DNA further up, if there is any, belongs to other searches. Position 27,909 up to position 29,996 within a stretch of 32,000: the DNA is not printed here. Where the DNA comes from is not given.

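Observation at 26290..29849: Compact two-partner secretion pair: ShlB-type TpsB plus a 596-aa 'mini' TpsA with no recognisable cargo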

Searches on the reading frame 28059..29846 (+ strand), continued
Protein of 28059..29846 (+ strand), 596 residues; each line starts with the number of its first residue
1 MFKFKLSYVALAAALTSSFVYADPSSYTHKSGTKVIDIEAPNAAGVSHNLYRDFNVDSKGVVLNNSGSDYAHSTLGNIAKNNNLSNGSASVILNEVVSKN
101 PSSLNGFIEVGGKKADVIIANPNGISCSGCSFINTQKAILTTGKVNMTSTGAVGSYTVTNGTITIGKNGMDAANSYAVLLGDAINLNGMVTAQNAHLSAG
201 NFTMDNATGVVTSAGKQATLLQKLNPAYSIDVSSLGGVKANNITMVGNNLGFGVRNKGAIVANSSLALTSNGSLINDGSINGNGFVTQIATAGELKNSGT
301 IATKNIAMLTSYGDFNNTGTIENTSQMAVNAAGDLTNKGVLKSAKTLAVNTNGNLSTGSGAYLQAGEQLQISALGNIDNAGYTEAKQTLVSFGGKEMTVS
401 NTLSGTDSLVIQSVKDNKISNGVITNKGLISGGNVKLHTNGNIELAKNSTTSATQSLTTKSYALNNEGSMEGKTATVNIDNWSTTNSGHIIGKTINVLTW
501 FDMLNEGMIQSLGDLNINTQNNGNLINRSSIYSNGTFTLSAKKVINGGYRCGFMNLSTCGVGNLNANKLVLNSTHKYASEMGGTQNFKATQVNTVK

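Call 23: fold_search(model_id=the predicted structure, library=pdb)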
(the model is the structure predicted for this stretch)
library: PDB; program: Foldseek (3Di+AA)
matches with E <= 10: 50; with E <= 0.001: 17
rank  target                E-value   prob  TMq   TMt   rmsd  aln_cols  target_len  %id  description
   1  1rwr                  1.6e-14  1.00  0.41  0.80   4.0       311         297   31  Crystal structure of filamentous hemagglutinin secretion domain (released 2004-04-13)
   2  4w8r                  3.7e-13  1.00  0.34  0.83   2.2       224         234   34  Crystal structure of hemolysin A Y134F from P. mirabilis at 1.5 Angstroms resolution (released 2015-10-07)
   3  4w8s                  5.4e-13  1.00  0.34  0.83   2.2       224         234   34  Crystal structure of truncated hemolysin A Q125S/Y134S from P. mirabilis at 1.5 Angstroms resolution (released 2015-10-07)
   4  5kkd_B                5.7e-13  1.00  0.31  0.88   1.6       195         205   37  Truncated hemolysin A Y134A from P. mirabilis at 2.1 Angstroms resolution crystallized in a high salt condition (released 2017-03-22)
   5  6pzl                  6.5e-13  1.00  0.34  0.85   2.2       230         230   33  P. mirabilis hemolysin A mutant - Q125A (released 2020-08-05)
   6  5kdk                  7.9e-13  1.00  0.34  0.83   2.2       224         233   34  Truncated hemolysin A from P. mirabilis at 2.0 Angstroms resolution crystallized in a high salt condition (released 2017-06-14)
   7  6q0p                  7.9e-13  1.00  0.34  0.84   2.3       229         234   33  P. mirabilis hemolysin A mutant - Y134S (released 2020-08-05)
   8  5sz8_B                9.1e-13  1.00  0.31  0.88   1.7       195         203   37  Truncated hemolysin A Q125A/Y134A from P. mirabilis at 1.8 Angstroms resolution crystallized in a high salt condition (released 2017-03-22)
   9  5kkd_A                9.5e-13  1.00  0.31  0.87   1.7       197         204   38  Truncated hemolysin A Y134A from P. mirabilis at 2.1 Angstroms resolution crystallized in a high salt condition (released 2017-03-22)
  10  6pyk                  1.0e-12  1.00  0.35  0.83   2.9       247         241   32  P. mirabilis hemolysin A mutant - F80L (released 2020-08-05)
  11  4w8t                  1.3e-12  1.00  0.34  0.83   2.4       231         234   33  Crystal structure of truncated hemolysin A Q125S from P. mirabilis at 1.5 Angstroms resolution (released 2015-10-07)
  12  5sz8_A                2.3e-12  1.00  0.31  0.87   1.7       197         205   38  Truncated hemolysin A Q125A/Y134A from P. mirabilis at 1.8 Angstroms resolution crystallized in a high salt condition (released 2017-03-22)
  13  5kf3                  3.7e-12  1.00  0.35  0.86   2.2       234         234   34  Truncated hemolysin A from P. mirabilis Y134A at 2.2 Angstroms resolution (released 2017-03-22)
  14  3fy3                  4.7e-12  1.00  0.33  0.81   2.3       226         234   34  Crystal structure of truncated hemolysin A from P. mirabilis (released 2009-06-02)
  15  5keh                  1.2e-11  1.00  0.34  0.81   2.6       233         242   32  Truncated hemolysin A from P. mirabilis at 2.0 Angstroms resolution crystallized in a high salt condition (released 2017-03-22)
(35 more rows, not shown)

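Call 46: search_protein_families(library=pfam, proteins=[L025:634-1620:+, L025:2142-3299:-, L025:3577-3891:+, L025:4193-5902:+, L025:5974-7572:+, L025:8100-10292:+, L025:10456-11493:+, L025:11649-12641:+, L022:6001-7524:+, L060:6001-8214:+], max_evalue=0.001)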
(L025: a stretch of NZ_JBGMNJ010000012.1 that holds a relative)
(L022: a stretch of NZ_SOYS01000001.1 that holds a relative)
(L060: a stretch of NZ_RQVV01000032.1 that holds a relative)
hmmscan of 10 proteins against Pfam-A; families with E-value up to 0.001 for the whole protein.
L025:634-1620:+ (329 aa): 0 families

L025:2142-3299:- (385 aa): 2 families
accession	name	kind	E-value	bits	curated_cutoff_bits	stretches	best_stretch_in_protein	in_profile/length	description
PF01053.26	Cys_Met_Meta_PP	-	1.7e-142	474.9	27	1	5-379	1-380/381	Cys/Met metabolism PLP-dependent enzyme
PF00155.27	Aminotran_1_2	-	1.8e-05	24.6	19.7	1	63-181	54-194/361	Aminotransferase class I and II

L025:3577-3891:+ (105 aa): 1 family
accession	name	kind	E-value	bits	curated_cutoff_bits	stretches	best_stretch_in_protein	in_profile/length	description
PF01340.26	MetJ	-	5.5e-58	193.4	25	1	3-99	1-97/97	Met Apo-repressor, MetJ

L025:4193-5902:+ (570 aa): 3 families
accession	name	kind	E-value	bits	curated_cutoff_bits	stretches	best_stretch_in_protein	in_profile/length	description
PF03865.19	ShlB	-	3e-72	244.2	22.7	1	220-534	2-311/311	Haemolysin secretion/activation protein ShlB/FhaC/HecB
PF08479.16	POTRA_2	-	2.3e-13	50.2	24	1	84-159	2-76/76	POTRA domain, ShlB-type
PF17287.7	POTRA_3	-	2.6e-11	43.3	27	1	160-214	1-56/56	POTRA domain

L025:5974-7572:+ (533 aa): 1 family
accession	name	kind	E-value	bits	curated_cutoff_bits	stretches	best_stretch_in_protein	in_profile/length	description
PF05860.19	TPS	-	6.7e-42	144.6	33.5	1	28-264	16-249/252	TPS secretion domain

L025:8100-10292:+ (731 aa): 7 families
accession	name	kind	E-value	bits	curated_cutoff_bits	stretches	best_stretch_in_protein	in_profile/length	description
PF21213.3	PriA-like_WH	-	3.7e-31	107.3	27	1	113-175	1-63/63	Primosomal protein N'-like, winged helix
PF17764.6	PriA_3primeBD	-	1.7e-29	102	22.7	1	5-100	1-96/96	3'DNA-binding domain (3'BD)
PF18074.6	PriA_C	-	8.4e-21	75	26.9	1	631-728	1-95/95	Primosomal protein N C-terminal domain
PF00270.35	DEAD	-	3.9e-19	69.4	26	1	202-365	4-166/167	DEAD/DEAH box helicase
PF04851.21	ResIII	-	1e-13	51.9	22.5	1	197-333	3-142/164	Type III restriction enzyme, res subunit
PF00271.37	Helicase_C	-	1.7e-11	44.8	23.5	1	492-588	27-110/110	Helicase conserved C-terminal domain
PF18319.7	Zn_ribbon_PriA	-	7.2e-06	26.3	26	1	444-470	1-27/27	PriA DNA helicase Cys-rich region (CRR) domain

L025:10456-11493:+ (346 aa): 4 families
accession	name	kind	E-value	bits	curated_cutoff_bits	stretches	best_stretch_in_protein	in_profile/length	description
PF13377.12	Peripla_BP_3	-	4.1e-43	147.8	26.5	1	177-338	1-167/167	Periplasmic binding protein-like domain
PF00532.27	Peripla_BP_1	-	3.9e-32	112.3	22.2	1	69-315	2-260/281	Periplasmic binding proteins and sugar binding domain of LacI family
PF00356.27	LacI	-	1.3e-20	73.3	27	1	12-57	1-46/46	Bacterial regulatory proteins, lacI family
PF13407.12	Peripla_BP_4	-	6.3e-11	42.8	35.1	1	71-319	1-257/258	Periplasmic binding protein domain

L025:11649-12641:+ (331 aa): 1 family
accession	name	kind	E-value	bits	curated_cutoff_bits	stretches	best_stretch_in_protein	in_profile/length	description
PF05036.18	SPOR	-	6.4e-18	65.3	21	1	257-325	2-73/76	SPOR domain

L022:6001-7524:+ (508 aa): 1 family
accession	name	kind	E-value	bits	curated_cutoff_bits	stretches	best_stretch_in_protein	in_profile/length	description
PF05860.19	TPS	-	4.6e-38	132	33.5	1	32-270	22-243/252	TPS secretion domain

L060:6001-8214:+ (738 aa): 1 family
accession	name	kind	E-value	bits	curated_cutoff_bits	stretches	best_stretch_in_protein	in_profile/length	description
PF05860.19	TPS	-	2.3e-43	149.4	33.5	1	28-264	18-250/252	TPS secretion domain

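Call 51: search_dna_similar(query=window:28059-29846:+, collection=plasmids, mode=protein, max_rows=12)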
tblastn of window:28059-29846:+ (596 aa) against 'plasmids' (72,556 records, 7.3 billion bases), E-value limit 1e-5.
Records with a match: 467; places in all: 1120; records where one place covers at least 80% of the query: 26.
Best place of each record, by identity: <60% 467.
By first word of the organism name: Ralstonia 145; Rhizobium 53; Escherichia 40; Moraxella 26; Salmonella 24; Burkholderia 21; Klebsiella 20; Cronobacter 15; Paraburkholderia 12; Acinetobacter 11; and 38 more.
By predicted mobility (MOB-suite, as given by PLSDB): mobilizable 188; non-mobilizable 186; conjugative 93.
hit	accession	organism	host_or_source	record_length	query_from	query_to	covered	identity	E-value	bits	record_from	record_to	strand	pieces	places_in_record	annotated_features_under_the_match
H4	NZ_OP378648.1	Klebsiella pneumoniae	-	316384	1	596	100%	55.9%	0e+0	589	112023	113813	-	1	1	filamentous hemagglutinin N-terminal domain-containing protein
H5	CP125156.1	Klebsiella pneumoniae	-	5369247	1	596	100%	55.9%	0e+0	589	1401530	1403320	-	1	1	filamentous hemagglutinin N-terminal domain-containing protein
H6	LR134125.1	Klebsiella aerogenes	not available: to be reported later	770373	1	595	100%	55.2%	0e+0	587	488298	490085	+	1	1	fhaB_2: Large exoproteins involved in heme utilization or adhesion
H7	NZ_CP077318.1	Providencia rettgeri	-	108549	16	504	82%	33.9%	4e-51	197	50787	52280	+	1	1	hemagglutinin repeat-containing protein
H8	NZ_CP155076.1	Paraburkholderia sp. PREW-6R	single cell,Phlox subulata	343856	27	513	82%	33.1%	6e-42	170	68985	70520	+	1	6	hemagglutinin repeat-containing protein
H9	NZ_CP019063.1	Rahnella sikkimica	bacteria,soil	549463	6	507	84%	32.1%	6e-41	167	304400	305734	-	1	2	hemagglutinin repeat-containing protein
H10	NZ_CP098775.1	Cronobacter sakazakii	cell culture,infant food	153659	8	556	92%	29.2%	3e-43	174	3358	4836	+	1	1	hemagglutinin repeat-containing protein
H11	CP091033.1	Sinorhizobium sp. B11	soybean,TY,soil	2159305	24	503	81%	33.3%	7e-46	182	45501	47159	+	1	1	hemagglutinin repeat-containing protein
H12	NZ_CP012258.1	Cronobacter universalis NCTC 9529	freshwater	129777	8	556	92%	28.9%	3e-44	177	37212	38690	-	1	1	hemagglutinin repeat-containing protein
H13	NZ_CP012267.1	Cronobacter dublinensis subsp. dublinensis LMG 23823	milk powder production facility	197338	8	552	91%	29.1%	1e-41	169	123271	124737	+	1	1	hemagglutinin repeat-containing protein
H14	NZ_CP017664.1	Cronobacter sp. JZ38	Tribulus terrestris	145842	8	552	91%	28.9%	1e-43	175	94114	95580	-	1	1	hemagglutinin repeat-containing protein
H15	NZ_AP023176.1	Paraburkholderia largidicola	Physopelta gutta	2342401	24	513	82%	32.1%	1e-38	160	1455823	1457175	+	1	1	none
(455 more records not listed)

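Call 52: get_annotated_region(hit=H5, flank=5000)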
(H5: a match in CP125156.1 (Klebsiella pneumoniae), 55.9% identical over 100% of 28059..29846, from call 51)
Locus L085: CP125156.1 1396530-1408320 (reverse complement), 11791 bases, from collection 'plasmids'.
description: Klebsiella pneumoniae strain 176 plasmid unnamed2, complete sequence
organism: Klebsiella pneumoniae (NCBI taxid 573)
taxonomy: Bacteria; Pseudomonadota; Gammaproteobacteria; Enterobacterales; Enterobacteriaceae; Klebsiella; Klebsiella pneumoniae
host: -; source: -; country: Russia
typing (MOB-suite, as given by PLSDB): non-mobilizable; mating-pair formation MPF_T
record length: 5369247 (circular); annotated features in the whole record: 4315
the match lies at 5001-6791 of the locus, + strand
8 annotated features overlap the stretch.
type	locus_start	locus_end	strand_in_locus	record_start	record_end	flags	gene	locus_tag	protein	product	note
CDS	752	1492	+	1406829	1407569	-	-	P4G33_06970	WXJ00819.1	amino acid ABC transporter permease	-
CDS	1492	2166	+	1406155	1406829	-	gltK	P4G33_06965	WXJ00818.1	glutamate/aspartate ABC transporter permease GltK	-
CDS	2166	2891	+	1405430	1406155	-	-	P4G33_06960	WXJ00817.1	amino acid ABC transporter ATP-binding protein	-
CDS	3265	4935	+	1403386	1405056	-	-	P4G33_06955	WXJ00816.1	ShlB/FhaC/HecB family hemolysin secretion/activation protein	-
CDS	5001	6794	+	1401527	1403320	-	-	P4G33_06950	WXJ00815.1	filamentous hemagglutinin N-terminal domain-containing protein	-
CDS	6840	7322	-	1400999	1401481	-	-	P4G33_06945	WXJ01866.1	zinc ribbon-containing protein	-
CDS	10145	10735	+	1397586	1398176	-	lptE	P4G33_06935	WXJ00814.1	LPS assembly lipoprotein LptE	-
CDS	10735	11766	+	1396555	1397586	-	holA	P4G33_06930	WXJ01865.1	DNA polymerase III subunit delta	-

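Call 54: search_protein_representatives(alignment_id=A1)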
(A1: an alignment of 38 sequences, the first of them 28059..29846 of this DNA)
Query: 38 sequences, 596 profile positions. Proteins with E-value up to 0.001 (for the whole library): 5182; up to 1e-10: 4251; up to 1e-30: 3076. The best 150 are listed.
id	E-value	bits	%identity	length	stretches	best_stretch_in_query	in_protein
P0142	2.3e-226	769.3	-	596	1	1-594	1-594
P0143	2.5e-182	623.9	-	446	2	1-276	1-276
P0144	1.9e-161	554.9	-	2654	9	29-275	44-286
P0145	6.0e-153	526.8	-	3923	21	31-527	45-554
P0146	3.6e-138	478.0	-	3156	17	31-549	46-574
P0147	1.1e-128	446.7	-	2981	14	28-542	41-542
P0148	2.5e-126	438.9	-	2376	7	17-366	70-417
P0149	7.3e-123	427.5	-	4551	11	30-558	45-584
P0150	4.6e-122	424.9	-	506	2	1-362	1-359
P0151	4.8e-119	414.9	-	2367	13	30-385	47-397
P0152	1.1e-117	410.3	-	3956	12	23-371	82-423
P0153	1.2e-117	410.3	-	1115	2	24-286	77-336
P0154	2.9e-114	399.1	-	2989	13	17-345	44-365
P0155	1.1e-113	397.2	-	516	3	1-353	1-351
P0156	7.8e-113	394.4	-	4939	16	23-342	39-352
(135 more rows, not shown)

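Call 58: list_cluster_members(proteins=[P0116, P0107, P0104, P0106, P0077, P0068])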
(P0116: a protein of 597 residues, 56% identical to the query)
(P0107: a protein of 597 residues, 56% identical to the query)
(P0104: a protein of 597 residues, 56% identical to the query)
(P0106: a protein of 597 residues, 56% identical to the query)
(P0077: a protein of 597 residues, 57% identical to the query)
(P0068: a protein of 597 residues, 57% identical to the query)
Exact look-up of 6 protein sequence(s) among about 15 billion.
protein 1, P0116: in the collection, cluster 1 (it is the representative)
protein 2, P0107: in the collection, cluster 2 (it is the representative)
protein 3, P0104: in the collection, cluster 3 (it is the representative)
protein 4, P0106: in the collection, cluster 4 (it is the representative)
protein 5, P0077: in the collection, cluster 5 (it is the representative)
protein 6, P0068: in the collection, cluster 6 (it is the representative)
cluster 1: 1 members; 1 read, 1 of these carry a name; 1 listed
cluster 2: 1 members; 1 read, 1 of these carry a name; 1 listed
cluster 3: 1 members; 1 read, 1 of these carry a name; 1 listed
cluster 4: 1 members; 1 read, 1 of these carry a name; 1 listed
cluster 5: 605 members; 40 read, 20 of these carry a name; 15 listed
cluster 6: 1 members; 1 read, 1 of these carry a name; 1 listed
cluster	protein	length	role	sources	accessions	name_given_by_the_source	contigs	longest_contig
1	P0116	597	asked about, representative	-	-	TPA: filamentous hemagglutinin N-terminal domain-containing protein [Klebsiella ... | Filamentous hemagglutinin n=3 Tax=Klebsiella pneumoniae TaxID=573 RepID=A0A486P110_KLEPN | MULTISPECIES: filamentous hemagglutinin N-terminal domain-containing protein [Klebsiella]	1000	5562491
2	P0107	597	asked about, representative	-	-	TPA: filamentous hemagglutinin N-terminal domain-containing protein [Klebsiella ... | Filamentous hemagglutinin n=4 Tax=Klebsiella pneumoniae TaxID=573 RepID=A0A486Q105_KLEPN | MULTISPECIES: filamentous hemagglutinin N-terminal domain-containing protein [Klebsiella]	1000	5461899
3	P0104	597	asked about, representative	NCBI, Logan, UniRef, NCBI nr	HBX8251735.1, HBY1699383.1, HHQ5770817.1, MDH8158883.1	filamentous hemagglutinin N-terminal domain-containing protein [Klebsiella pneumoniae] | filamentous hemagglutinin N-terminal domain-containing protein n=1 Tax=Klebsiella ...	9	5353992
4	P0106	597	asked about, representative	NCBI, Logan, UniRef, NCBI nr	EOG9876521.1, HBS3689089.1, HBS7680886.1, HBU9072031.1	TPA: filamentous hemagglutinin N-terminal domain-containing protein [Klebsiella ... | filamentous hemagglutinin N-terminal domain-containing protein n=1 Tax=Klebsiella ... | filamentous hemagglutinin N-terminal domain-containing protein [Klebsiella pneumoniae]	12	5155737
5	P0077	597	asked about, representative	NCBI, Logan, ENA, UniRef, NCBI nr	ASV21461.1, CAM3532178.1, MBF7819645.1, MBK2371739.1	filamentous hemagglutinin N-terminal domain-containing protein [Klebsiella sp. 10982] | Filamentous hemagglutinin family protein n=1 Tax=Klebsiella quasivariicola TaxID=2026240 ... | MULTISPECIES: filamentous hemagglutinin N-terminal domain-containing protein [Klebsiella]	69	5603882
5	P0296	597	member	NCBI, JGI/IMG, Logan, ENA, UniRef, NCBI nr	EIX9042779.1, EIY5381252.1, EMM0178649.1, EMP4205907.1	filamentous hemagglutinin N-terminal domain-containing protein [Klebsiella variicola ... | Filamentous hemagglutinin N-terminal domain-containing protein n=1 Tax=Klebsiella ... | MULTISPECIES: filamentous hemagglutinin N-terminal domain-containing protein [Klebsiella]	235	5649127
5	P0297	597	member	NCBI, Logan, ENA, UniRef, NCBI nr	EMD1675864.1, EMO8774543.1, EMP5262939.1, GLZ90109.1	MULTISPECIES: filamentous hemagglutinin N-terminal domain-containing protein [Klebsiella] | filamentous hemagglutinin N-terminal domain-containing protein n=1 Tax=Klebsiella ...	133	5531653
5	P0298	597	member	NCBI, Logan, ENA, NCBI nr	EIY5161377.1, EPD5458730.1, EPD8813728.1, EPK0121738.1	filamentous hemagglutinin N-terminal domain-containing protein [Klebsiella variicola]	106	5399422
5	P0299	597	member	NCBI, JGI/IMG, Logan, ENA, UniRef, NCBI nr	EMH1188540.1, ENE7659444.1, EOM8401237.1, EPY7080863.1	filamentous hemagglutinin N-terminal domain-containing protein [Klebsiella variicola] | filamentous hemagglutinin N-terminal domain-containing protein n=1 Tax=Klebsiella ...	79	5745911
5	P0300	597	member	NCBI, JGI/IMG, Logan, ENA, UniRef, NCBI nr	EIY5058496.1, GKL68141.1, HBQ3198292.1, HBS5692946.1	filamentous hemagglutinin N-terminal domain-containing protein [Klebsiella variicola] | filamentous hemagglutinin N-terminal domain-containing protein n=1 Tax=Klebsiella ...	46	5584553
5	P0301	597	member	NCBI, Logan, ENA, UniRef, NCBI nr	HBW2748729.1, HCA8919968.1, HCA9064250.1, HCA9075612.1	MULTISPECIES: filamentous hemagglutinin N-terminal domain-containing protein [Klebsiella] | filamentous hemagglutinin N-terminal domain-containing protein n=1 Tax=Klebsiella ... | filamentous hemagglutinin N-terminal domain-containing protein [Klebsiella variicola]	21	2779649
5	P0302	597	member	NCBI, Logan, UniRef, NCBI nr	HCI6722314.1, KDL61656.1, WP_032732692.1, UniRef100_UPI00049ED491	TPA: filamentous hemagglutinin N-terminal domain-containing protein [Klebsiella variicola ... | filamentous hemagglutinin N-terminal domain-containing protein n=1 Tax=Klebsiella ... | filamentous hemagglutinin N-terminal domain-containing protein [Klebsiella variicola]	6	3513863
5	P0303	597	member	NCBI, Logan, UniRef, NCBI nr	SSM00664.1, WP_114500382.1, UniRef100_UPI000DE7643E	filamentous hemagglutinin family protein [Klebsiella variicola] | filamentous hemagglutinin N-terminal domain-containing protein n=1 Tax=Klebsiella ... | filamentous hemagglutinin N-terminal domain-containing protein [Klebsiella variicola]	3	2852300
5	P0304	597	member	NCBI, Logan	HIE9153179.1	TPA: filamentous hemagglutinin N-terminal domain-containing protein [Klebsiella variicola ...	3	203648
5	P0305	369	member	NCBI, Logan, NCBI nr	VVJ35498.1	Hemolysin precursor [Klebsiella pneumoniae]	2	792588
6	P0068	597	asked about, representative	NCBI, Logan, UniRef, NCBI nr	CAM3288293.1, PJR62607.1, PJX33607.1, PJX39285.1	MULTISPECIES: filamentous hemagglutinin N-terminal domain-containing protein [Klebsiella] | filamentous hemagglutinin N-terminal domain-containing protein n=1 Tax=Klebsiella ...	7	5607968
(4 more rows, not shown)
